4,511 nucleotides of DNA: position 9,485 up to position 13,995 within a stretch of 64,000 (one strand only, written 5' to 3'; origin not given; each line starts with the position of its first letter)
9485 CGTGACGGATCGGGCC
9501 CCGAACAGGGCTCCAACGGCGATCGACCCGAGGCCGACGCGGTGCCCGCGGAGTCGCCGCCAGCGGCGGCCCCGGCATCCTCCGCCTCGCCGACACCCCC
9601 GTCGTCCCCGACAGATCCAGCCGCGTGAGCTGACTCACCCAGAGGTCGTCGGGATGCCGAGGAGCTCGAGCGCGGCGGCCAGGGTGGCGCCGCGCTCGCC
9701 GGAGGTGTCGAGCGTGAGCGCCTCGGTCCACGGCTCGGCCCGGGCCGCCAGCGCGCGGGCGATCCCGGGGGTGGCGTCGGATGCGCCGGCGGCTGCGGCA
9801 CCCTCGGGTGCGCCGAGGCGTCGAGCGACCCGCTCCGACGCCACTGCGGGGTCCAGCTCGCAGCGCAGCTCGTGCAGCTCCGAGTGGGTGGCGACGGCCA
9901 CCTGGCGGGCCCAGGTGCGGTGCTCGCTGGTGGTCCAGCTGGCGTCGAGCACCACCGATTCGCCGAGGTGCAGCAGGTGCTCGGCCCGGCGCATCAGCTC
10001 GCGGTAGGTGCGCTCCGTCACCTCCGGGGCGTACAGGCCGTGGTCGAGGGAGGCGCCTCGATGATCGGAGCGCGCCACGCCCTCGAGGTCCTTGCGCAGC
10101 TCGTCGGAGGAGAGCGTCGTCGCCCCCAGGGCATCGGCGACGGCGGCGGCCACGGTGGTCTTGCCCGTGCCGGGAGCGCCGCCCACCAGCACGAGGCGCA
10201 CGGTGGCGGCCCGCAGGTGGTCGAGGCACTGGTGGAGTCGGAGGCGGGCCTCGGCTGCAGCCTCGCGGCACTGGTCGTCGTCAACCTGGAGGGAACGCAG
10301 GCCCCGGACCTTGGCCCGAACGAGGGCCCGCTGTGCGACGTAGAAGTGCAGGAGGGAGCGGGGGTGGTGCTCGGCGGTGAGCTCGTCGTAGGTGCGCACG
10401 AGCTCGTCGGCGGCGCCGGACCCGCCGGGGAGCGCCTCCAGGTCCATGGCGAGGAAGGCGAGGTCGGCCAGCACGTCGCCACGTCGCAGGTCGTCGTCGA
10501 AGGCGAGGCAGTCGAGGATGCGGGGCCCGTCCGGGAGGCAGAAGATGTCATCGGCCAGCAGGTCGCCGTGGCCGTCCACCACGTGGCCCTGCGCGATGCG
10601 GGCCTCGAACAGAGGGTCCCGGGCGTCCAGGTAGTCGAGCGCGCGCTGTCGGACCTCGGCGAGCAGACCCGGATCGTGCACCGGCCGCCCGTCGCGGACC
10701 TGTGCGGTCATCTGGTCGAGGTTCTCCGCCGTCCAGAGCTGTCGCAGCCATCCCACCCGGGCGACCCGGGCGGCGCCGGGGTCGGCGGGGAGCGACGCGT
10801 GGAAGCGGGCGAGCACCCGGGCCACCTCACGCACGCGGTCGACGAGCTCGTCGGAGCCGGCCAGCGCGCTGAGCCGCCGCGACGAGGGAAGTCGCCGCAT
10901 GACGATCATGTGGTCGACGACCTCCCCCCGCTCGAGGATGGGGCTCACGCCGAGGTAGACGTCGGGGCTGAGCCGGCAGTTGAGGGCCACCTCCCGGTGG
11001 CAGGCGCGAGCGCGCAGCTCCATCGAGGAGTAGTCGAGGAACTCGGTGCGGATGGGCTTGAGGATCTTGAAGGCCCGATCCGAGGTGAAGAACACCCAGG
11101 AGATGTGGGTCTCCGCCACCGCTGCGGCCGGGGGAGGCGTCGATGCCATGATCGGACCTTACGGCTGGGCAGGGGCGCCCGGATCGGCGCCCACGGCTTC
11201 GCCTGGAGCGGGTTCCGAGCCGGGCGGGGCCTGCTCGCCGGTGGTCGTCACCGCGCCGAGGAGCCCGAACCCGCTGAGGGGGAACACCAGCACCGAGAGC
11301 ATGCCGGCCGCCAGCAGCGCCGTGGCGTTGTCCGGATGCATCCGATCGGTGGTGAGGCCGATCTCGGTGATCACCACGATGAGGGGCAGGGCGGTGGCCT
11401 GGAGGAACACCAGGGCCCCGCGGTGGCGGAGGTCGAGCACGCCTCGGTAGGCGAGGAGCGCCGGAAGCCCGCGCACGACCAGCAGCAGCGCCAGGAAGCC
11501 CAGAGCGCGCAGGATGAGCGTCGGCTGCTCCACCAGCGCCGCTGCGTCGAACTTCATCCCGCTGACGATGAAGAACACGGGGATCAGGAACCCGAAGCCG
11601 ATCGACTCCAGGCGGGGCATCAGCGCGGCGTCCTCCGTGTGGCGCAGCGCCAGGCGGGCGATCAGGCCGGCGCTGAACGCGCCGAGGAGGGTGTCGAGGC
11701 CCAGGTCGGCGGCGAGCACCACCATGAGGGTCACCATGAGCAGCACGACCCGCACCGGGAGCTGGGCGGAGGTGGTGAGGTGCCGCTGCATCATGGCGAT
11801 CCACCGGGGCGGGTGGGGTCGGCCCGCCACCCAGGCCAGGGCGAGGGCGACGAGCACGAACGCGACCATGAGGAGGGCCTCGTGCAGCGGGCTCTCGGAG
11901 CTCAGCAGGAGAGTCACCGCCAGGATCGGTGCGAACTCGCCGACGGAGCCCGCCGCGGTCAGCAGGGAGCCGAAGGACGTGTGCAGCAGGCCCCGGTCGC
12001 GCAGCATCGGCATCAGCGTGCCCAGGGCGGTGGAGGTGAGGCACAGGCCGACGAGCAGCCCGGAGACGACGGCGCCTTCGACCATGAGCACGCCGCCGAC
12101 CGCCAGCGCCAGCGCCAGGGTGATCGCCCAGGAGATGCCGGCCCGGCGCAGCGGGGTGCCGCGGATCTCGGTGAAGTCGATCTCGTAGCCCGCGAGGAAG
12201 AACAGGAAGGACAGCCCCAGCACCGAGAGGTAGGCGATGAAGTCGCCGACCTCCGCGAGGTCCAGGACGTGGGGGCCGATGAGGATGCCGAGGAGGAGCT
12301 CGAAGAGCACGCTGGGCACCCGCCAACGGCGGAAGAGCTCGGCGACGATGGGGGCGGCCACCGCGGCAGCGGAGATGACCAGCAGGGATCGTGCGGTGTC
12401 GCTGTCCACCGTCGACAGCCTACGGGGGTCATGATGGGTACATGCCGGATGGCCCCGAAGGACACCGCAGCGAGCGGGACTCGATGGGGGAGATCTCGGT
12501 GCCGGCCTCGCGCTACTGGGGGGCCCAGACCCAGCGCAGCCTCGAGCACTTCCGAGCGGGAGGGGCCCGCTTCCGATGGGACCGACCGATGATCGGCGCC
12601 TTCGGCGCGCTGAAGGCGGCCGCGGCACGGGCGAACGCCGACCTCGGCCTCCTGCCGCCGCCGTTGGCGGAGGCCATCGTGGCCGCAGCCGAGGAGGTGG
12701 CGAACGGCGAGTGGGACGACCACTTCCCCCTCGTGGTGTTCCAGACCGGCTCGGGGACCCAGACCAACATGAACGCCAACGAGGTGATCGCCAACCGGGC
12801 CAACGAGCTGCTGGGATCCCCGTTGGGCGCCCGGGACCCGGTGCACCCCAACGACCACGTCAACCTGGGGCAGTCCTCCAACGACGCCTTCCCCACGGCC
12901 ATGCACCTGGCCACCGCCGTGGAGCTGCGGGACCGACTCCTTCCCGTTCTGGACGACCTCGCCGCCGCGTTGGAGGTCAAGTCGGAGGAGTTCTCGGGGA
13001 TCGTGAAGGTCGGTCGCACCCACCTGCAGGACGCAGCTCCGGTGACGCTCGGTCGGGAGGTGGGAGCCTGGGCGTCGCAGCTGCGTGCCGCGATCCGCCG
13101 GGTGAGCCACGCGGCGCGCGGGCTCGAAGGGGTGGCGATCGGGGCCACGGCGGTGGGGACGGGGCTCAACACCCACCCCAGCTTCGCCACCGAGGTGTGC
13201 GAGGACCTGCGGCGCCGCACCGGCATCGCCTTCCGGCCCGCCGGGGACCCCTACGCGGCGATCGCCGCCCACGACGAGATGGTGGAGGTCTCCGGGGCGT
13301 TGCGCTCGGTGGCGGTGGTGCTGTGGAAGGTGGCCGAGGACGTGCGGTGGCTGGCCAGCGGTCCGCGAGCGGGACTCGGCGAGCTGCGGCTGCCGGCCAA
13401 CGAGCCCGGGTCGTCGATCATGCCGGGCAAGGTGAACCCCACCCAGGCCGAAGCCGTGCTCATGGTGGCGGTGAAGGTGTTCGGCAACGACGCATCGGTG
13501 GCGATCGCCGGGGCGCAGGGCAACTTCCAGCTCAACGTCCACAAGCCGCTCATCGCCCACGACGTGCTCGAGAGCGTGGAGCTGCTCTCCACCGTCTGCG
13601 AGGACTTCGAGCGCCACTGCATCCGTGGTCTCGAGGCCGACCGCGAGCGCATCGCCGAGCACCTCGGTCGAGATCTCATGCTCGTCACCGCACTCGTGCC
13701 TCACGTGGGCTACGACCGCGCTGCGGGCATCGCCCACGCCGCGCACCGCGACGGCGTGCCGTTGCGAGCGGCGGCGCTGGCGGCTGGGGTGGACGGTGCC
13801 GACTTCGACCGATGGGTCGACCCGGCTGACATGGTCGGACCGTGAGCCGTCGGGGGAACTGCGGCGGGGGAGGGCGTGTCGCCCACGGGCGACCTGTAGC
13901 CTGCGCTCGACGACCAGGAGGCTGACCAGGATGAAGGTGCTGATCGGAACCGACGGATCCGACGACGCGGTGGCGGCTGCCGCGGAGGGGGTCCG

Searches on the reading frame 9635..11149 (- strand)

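Call 76: search_protein_families(library=pfam, proteins=[window:9635-11149:-], max_evalue=0.00001)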
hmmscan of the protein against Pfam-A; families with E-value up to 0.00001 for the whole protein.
window:9635-11149:- (504 aa): 1 family
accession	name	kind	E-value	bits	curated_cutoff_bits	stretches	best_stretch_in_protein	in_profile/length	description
PF13671.12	AAA_33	-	7.4e-22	78.6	27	1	319-447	1-121/143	AAA domain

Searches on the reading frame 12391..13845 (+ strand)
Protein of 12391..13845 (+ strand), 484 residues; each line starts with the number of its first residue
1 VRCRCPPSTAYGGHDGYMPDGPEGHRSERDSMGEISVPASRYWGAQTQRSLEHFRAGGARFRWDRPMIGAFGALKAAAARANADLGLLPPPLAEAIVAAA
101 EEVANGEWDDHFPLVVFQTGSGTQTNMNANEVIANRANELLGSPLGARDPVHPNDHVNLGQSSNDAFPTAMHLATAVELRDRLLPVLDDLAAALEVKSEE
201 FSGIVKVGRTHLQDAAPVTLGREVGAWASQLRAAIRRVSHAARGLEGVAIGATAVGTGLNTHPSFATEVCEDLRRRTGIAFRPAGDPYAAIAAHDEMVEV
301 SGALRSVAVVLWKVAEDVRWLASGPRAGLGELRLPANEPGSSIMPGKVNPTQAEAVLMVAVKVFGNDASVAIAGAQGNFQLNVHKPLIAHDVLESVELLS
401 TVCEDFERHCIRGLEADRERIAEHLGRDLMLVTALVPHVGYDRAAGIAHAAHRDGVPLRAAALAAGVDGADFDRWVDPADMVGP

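Call 76: search_protein_families(library=pfam, proteins=[window:12391-13845:+], max_evalue=0.00001)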
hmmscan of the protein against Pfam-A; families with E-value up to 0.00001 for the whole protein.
window:12391-13845:+ (484 aa): 2 families
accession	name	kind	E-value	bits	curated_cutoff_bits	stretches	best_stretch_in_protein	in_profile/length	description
PF00206.25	Lyase_1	-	1.1e-101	340.8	27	1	33-365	1-312/312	Lyase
PF10415.14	FumaraseC_C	-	1e-16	61.5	32.5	1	431-482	1-53/54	Fumarase C C-terminus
